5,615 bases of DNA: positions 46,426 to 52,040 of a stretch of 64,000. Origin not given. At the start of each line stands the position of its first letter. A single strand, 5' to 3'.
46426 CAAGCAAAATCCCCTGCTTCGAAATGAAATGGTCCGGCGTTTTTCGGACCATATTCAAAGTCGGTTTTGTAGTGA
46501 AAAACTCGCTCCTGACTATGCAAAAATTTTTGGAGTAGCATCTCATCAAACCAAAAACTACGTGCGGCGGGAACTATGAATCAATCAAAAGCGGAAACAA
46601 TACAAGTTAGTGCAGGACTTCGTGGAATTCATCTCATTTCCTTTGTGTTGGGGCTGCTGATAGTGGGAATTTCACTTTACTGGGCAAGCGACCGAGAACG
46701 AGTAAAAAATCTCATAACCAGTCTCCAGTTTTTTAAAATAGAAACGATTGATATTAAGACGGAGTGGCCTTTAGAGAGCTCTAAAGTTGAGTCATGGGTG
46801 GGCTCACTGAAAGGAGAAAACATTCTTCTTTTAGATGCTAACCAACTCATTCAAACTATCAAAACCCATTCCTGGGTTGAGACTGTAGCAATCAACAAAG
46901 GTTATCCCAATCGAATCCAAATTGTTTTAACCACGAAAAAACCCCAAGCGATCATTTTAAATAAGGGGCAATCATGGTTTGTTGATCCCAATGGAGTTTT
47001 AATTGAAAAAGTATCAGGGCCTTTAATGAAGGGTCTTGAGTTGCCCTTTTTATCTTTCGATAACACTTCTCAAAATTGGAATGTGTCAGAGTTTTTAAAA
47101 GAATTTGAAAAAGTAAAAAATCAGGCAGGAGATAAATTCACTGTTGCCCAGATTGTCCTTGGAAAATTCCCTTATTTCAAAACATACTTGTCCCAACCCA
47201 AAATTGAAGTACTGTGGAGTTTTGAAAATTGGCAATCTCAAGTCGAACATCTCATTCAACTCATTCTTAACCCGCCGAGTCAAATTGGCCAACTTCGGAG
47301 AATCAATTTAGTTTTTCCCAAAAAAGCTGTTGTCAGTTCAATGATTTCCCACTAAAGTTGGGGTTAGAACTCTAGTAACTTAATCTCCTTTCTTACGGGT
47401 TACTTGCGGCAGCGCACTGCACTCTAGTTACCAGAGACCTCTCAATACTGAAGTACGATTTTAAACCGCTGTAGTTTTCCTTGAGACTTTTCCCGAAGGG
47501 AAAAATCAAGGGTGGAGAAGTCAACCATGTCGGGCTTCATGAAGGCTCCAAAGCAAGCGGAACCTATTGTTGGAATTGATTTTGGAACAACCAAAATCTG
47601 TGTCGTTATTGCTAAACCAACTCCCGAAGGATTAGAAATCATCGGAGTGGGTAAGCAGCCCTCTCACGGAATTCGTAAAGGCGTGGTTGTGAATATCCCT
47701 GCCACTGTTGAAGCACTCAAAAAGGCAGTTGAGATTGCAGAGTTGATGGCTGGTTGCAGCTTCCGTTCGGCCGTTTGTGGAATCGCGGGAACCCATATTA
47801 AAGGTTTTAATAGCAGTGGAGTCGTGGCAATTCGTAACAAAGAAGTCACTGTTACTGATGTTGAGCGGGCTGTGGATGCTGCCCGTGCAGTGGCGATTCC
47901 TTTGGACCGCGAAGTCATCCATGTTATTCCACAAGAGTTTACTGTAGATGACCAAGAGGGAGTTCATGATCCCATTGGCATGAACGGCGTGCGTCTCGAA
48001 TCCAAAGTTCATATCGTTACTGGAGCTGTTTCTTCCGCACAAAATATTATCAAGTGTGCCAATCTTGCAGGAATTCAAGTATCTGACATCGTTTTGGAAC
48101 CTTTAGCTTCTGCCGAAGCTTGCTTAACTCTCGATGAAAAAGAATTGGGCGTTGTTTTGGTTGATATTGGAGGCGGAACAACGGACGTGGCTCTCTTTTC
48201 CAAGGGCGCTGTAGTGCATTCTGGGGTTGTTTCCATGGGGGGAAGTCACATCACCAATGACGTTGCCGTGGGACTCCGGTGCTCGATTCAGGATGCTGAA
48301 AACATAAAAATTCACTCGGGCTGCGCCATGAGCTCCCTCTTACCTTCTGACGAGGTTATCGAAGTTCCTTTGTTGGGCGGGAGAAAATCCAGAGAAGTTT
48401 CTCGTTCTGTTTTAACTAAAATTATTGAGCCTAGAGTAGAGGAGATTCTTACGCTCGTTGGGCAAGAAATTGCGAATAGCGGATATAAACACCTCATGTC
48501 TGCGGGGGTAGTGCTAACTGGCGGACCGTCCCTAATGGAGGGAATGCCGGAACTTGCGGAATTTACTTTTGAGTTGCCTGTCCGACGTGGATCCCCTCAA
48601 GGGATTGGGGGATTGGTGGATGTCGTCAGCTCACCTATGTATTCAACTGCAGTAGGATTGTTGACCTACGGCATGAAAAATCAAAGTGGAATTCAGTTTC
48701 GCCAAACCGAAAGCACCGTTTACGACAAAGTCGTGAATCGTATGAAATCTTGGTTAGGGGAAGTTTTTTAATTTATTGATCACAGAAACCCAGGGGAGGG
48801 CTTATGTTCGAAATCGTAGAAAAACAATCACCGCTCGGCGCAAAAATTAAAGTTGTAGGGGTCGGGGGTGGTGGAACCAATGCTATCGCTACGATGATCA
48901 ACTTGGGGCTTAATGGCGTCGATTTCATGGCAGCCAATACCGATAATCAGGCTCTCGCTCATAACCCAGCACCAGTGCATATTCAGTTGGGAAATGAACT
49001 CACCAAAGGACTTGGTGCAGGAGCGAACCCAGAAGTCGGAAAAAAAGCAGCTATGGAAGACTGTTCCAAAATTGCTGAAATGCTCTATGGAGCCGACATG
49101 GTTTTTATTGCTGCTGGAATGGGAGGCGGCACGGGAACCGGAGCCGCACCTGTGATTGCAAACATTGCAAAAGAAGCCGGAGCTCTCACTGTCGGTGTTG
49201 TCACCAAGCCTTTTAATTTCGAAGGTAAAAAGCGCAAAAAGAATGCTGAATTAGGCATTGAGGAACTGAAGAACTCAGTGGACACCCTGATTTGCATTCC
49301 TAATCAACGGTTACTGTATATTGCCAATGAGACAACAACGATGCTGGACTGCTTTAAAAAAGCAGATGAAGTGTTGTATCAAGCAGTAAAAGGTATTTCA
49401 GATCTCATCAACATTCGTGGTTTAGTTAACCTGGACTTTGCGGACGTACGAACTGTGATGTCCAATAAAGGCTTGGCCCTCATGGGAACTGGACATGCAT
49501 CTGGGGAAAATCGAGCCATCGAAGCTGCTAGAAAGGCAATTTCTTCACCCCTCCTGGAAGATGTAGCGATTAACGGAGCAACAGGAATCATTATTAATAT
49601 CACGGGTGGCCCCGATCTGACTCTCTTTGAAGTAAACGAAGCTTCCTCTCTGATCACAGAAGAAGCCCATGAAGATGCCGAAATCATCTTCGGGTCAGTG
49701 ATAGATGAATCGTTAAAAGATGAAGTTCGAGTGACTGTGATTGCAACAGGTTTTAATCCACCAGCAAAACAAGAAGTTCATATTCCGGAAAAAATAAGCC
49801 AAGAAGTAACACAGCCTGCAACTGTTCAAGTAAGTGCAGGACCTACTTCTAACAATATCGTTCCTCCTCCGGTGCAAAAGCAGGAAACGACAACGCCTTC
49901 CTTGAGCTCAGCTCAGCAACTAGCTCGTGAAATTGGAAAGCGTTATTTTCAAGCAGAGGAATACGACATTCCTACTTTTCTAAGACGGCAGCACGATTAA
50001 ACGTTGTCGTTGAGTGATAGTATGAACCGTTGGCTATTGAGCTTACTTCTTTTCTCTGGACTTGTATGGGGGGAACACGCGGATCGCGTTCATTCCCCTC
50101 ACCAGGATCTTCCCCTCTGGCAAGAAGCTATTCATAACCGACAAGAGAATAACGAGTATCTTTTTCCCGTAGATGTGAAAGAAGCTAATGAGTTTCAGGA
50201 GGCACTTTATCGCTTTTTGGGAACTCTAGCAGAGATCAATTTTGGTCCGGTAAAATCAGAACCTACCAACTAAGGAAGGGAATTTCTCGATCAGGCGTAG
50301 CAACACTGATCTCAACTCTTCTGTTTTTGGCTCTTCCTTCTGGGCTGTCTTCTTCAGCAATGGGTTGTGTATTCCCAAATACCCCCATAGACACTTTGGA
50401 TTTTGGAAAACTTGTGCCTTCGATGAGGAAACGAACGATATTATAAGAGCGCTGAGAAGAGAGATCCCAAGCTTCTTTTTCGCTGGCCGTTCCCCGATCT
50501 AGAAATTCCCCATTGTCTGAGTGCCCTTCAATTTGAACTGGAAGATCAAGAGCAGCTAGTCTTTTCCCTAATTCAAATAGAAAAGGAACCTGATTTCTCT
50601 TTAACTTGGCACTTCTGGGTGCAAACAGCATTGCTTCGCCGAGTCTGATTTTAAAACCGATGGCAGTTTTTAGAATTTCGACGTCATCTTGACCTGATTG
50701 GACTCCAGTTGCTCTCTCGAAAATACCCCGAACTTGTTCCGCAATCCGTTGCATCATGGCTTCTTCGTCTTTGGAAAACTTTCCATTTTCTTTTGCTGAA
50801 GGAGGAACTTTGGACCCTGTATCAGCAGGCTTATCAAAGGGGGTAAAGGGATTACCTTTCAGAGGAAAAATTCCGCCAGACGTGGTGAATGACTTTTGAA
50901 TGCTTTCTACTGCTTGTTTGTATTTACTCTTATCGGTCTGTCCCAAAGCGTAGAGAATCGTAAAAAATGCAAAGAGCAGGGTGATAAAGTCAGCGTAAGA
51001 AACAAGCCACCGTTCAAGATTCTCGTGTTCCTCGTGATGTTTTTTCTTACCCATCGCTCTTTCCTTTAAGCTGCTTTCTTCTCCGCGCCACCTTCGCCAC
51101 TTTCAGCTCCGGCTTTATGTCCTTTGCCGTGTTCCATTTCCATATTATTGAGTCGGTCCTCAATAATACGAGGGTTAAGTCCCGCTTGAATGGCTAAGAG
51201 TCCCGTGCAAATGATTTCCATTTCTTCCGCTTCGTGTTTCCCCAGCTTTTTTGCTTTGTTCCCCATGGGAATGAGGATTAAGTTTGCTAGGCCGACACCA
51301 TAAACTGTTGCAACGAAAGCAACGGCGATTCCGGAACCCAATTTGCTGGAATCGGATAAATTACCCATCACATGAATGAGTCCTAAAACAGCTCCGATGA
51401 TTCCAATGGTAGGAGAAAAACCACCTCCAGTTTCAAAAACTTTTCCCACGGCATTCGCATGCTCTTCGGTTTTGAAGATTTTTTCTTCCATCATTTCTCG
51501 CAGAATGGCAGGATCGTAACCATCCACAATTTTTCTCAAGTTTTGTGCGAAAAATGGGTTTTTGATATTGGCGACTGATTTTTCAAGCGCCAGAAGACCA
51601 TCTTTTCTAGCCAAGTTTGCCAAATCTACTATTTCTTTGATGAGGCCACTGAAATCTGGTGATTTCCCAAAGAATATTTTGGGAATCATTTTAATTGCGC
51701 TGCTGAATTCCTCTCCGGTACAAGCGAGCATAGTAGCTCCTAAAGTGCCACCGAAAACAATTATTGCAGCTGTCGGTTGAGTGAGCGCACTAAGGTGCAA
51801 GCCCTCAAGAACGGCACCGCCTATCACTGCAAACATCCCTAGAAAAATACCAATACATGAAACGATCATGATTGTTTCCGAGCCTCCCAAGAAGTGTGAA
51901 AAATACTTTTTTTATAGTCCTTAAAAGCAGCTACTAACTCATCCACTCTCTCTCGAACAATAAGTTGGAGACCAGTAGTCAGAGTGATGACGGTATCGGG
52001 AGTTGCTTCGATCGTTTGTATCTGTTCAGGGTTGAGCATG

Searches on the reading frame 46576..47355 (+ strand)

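Call 56: search_protein_families(library=pfam, proteins=[window:46576-47355:+], max_evalue=0.0001)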
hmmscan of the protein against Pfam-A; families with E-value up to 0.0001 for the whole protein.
window:46576-47355:+ (259 aa): 1 family
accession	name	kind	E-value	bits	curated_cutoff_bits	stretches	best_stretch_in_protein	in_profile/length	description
PF08478.15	POTRA_1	-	1.1e-08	35.6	23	1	53-118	1-66/69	POTRA domain, FtsQ-type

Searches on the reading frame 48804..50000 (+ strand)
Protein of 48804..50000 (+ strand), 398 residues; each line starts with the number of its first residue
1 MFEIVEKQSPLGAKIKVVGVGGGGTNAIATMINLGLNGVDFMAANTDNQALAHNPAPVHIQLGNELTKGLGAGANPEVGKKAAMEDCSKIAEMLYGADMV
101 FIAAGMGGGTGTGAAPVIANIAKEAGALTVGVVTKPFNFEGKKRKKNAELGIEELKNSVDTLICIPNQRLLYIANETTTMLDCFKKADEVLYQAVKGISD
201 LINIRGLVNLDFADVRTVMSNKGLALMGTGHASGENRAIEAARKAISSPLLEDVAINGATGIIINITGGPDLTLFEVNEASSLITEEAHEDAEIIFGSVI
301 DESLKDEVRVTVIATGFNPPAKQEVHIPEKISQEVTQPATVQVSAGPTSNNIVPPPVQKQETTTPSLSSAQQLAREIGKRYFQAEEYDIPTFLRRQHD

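Call 57: search_protein_families(library=pfam, proteins=[window:48804-50000:+], max_evalue=0.0001)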
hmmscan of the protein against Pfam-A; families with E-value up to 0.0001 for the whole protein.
window:48804-50000:+ (398 aa): 2 families
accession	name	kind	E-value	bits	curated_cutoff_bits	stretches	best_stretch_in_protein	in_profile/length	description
PF00091.31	Tubulin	-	5.2e-49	167.6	33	1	14-174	1-189/190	Tubulin/FtsZ family, GTPase domain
PF12327.13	FtsZ_C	-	2.5e-37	127.5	27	1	223-317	1-94/95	FtsZ family, C-terminal domain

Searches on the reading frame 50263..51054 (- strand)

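Call 57: search_protein_families(library=pfam, proteins=[window:50263-51054:-], max_evalue=0.0001)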
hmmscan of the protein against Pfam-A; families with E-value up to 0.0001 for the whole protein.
window:50263-51054:- (263 aa): 2 families
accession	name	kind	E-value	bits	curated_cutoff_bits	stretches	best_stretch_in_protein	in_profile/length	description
PF13677.11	MotB_plug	-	2e-20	72.6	24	1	4-56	6-58/58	Membrane MotB of proton-channel complex MotA/MotB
PF00691.25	OmpA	-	6.6e-14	52.5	27.2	1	143-245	1-98/98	OmpA family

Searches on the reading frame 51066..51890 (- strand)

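Call 57: search_protein_families(library=pfam, proteins=[window:51066-51890:-], max_evalue=0.0001)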
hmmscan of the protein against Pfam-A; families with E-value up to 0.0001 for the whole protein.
window:51066-51890:- (274 aa): 2 families
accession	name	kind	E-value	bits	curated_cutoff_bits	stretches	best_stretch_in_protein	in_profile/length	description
PF01618.21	MotA_ExbB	-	3.9e-28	98.2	22.9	1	108-225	4-126/127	MotA/TolQ/ExbB proton channel family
PF20560.3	MotA_N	-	1.2e-09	38.7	27.3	1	13-97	2-90/91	Motility protein A N-terminal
